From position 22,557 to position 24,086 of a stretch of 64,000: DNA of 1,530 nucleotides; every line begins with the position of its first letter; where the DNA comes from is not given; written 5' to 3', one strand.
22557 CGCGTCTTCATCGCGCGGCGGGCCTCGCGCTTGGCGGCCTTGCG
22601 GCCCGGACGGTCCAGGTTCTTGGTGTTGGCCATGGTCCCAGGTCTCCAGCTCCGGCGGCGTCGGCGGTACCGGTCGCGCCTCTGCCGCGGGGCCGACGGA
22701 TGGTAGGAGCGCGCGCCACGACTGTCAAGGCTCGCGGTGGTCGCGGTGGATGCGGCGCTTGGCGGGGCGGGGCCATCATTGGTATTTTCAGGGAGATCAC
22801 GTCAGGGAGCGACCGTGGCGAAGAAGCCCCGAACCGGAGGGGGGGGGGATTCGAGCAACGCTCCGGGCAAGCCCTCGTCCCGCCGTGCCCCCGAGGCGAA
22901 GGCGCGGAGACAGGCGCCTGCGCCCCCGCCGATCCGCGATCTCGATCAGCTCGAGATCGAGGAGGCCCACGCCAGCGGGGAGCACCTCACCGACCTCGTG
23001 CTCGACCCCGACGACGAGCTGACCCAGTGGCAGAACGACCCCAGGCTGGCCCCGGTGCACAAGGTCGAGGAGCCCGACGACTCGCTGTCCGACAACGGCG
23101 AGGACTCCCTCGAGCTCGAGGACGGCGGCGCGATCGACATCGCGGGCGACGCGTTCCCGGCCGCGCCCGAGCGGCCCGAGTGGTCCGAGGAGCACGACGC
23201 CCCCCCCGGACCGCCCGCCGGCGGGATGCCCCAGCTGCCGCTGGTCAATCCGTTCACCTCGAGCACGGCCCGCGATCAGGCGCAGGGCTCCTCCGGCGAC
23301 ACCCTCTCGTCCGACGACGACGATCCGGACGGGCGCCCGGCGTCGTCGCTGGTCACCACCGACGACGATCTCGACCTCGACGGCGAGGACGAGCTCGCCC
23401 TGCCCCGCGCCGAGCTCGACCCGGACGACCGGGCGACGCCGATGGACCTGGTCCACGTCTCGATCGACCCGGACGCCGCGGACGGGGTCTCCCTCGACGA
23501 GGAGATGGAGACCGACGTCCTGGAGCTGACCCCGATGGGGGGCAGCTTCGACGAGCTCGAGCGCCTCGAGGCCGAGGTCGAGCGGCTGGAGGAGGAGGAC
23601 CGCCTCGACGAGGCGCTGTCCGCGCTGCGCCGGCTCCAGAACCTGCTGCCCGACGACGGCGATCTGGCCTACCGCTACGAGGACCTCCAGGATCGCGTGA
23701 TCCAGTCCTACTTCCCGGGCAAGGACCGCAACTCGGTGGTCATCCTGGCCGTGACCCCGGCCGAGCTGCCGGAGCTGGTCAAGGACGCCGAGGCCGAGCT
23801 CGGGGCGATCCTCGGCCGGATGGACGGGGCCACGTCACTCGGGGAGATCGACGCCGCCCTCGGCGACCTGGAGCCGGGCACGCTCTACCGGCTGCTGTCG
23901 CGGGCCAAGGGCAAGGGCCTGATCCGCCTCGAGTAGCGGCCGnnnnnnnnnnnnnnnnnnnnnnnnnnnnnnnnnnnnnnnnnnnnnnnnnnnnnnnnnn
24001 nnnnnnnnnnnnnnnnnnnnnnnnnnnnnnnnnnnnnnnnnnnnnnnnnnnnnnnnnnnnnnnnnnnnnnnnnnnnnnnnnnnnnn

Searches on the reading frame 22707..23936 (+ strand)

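Call 10: search_protein_families(library=pfam, proteins=[window:22707-23936:+], max_evalue=0.01)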
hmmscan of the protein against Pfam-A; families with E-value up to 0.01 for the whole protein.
window:22707-23936:+ (409 aa): 0 families

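Call 40: search_protein_families(library=pfam, proteins=[window:22707-23936:+], max_evalue=10)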
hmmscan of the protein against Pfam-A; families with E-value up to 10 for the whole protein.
window:22707-23936:+ (409 aa): 1 family
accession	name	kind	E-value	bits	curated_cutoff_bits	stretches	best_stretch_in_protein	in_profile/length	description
PF13428.12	TPR_14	-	1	10.7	23.5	1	290-324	7-41/44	Tetratricopeptide repeat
